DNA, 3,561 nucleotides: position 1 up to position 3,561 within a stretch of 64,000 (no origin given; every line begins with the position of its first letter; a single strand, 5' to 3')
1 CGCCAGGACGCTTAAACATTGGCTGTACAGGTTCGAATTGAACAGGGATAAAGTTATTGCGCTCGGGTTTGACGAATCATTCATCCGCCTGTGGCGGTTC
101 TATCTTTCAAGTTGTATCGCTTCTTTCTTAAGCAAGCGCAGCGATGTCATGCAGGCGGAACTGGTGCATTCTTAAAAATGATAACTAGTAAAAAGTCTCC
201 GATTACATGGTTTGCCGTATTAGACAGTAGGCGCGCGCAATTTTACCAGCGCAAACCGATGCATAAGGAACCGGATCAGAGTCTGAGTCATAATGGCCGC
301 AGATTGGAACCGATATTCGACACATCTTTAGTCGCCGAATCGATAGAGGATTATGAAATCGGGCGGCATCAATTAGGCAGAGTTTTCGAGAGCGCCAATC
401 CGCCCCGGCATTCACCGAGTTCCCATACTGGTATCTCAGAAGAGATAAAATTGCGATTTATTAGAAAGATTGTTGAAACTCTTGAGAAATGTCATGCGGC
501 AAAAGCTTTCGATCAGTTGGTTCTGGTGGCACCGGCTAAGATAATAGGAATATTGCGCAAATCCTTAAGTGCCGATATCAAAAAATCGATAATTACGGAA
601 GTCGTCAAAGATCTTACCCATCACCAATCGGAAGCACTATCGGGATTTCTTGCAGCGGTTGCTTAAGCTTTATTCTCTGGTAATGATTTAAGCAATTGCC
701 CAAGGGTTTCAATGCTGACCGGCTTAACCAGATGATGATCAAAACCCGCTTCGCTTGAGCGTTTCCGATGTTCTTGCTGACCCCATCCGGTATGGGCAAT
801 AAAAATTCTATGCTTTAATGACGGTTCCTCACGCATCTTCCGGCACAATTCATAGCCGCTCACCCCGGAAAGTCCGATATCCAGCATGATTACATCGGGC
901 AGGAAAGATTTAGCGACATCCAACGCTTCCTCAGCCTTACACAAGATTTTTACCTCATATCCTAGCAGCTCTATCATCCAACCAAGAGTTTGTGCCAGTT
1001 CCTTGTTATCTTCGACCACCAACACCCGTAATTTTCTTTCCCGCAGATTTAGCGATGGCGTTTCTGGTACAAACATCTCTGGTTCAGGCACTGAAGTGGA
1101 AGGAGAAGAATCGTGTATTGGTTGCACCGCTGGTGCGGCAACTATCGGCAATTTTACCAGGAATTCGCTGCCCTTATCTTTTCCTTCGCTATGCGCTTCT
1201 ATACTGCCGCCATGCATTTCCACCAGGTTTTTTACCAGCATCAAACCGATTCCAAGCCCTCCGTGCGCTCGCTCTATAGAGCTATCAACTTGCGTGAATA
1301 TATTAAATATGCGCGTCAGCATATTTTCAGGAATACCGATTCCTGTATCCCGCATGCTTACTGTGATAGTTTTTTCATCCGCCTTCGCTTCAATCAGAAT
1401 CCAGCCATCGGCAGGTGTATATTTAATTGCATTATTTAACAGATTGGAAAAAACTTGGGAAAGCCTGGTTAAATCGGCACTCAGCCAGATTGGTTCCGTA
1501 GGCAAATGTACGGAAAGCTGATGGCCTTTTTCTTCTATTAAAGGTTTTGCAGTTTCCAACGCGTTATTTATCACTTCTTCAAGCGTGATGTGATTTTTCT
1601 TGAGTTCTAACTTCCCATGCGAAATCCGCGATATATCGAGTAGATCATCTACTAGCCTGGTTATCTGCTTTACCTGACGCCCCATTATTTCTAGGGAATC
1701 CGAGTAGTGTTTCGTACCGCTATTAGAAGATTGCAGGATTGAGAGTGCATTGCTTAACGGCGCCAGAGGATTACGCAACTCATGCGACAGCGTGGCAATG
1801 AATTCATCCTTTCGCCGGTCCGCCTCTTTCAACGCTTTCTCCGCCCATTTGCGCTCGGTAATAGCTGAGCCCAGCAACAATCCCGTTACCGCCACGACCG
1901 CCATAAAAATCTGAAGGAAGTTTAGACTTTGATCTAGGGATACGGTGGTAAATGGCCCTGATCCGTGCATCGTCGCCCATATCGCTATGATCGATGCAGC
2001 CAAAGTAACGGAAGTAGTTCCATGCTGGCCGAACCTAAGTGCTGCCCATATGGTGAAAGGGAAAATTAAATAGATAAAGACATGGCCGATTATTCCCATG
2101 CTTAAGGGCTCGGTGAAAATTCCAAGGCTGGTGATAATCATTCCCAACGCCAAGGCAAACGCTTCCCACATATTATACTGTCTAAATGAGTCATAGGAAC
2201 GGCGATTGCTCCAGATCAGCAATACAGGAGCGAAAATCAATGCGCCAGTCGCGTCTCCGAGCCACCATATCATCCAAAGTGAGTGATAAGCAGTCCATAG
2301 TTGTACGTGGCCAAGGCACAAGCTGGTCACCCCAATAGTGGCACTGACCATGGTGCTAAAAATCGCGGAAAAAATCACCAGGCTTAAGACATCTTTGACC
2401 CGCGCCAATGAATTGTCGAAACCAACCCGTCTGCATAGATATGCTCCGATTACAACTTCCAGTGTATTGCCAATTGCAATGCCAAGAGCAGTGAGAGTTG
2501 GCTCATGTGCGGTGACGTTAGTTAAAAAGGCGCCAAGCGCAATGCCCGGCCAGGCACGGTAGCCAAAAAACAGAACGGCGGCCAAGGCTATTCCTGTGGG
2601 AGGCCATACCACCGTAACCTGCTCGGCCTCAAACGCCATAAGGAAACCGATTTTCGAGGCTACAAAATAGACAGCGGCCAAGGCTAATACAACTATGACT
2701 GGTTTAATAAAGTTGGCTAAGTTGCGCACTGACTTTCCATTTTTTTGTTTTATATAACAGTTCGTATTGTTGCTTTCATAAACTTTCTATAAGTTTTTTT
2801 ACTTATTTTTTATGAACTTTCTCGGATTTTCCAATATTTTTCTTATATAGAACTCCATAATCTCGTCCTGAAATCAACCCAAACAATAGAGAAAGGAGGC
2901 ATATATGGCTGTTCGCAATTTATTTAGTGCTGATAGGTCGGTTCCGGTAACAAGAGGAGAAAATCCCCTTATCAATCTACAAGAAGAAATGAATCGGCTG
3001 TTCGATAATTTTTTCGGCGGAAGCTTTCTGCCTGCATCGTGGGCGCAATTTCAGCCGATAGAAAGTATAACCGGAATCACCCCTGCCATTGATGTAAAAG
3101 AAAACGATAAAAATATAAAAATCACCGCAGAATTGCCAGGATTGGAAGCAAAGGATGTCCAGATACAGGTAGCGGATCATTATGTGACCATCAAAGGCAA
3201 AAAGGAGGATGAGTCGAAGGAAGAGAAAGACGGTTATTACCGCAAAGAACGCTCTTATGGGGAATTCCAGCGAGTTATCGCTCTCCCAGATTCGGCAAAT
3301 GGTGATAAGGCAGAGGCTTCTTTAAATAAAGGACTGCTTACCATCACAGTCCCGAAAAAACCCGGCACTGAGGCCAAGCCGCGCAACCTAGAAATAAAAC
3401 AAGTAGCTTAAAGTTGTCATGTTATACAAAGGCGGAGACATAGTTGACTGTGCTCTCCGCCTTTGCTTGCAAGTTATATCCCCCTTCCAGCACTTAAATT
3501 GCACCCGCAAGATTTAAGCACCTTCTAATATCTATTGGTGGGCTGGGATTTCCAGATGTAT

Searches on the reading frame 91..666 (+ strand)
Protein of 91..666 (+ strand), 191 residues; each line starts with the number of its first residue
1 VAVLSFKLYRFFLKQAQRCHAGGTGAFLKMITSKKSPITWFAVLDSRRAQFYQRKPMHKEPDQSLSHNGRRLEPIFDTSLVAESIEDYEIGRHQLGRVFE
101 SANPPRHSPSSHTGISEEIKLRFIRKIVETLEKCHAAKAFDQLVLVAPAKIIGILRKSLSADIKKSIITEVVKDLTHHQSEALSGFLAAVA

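Call 71: search_protein_families(library=pfam, proteins=[window:91-666:+], max_evalue=0.001)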
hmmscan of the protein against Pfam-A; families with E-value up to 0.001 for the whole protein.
window:91-666:+ (191 aa): 2 families
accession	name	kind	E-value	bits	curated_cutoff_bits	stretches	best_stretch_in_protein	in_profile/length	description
PF10116.14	Host_attach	-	1e-23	84.9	26.7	1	40-184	1-135/138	Protein required for attachment to host cells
PF18856.6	baeRF_family12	-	7.7e-18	65.8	27.7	1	39-182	2-133/138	Bacterial archaeo-eukaryotic release factor family 12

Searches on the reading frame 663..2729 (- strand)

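Call 49: search_protein_families(library=pfam, proteins=[window:663-2729:-], max_evalue=0.001)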
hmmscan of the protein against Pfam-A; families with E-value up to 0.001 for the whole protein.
window:663-2729:- (688 aa): 7 families
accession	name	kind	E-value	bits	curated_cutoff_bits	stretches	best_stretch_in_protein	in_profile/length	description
PF05231.19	MASE1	-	7.6e-51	173.4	29.8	1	14-294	2-299/299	MASE1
PF02518.31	HATPase_c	-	6e-26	91.5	26.4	1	419-529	2-109/111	Histidine kinase-, DNA gyrase B-, and HSP90-like ATPase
PF00072.30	Response_reg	-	2.1e-18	66.9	30.2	1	569-679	1-109/111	Response regulator receiver domain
PF00512.31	HisKA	-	6.9e-17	61.7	26.9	1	307-372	2-66/66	His Kinase A (phospho-acceptor) domain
PF23198.2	PDE8A_N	-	0.00027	21.3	29.6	1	566-669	9-117/147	PDE8A-like, N-terminal domain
PF14501.12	HATPase_c_5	-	0.00047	20.5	22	0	423-515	6-91/102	GHKL domain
PF13581.12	HATPase_c_2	-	0.00057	20.3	27.4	0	428-505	37-111/127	Histidine kinase-like ATPase domain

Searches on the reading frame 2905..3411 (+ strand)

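Call 71: search_protein_families(library=pfam, proteins=[window:2905-3411:+], max_evalue=0.001)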
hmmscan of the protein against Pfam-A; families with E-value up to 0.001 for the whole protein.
window:2905-3411:+ (168 aa): 2 families
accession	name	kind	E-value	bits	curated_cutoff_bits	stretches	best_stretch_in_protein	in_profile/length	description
PF00011.27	HSP20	-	2e-25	89.3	20.8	1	63-165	1-102/102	Hsp20/alpha crystallin family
PF17886.7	ArsA_HSP20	-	0.00014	21.8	22.5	1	69-148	2-62/63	HSP20-like domain found in ArsA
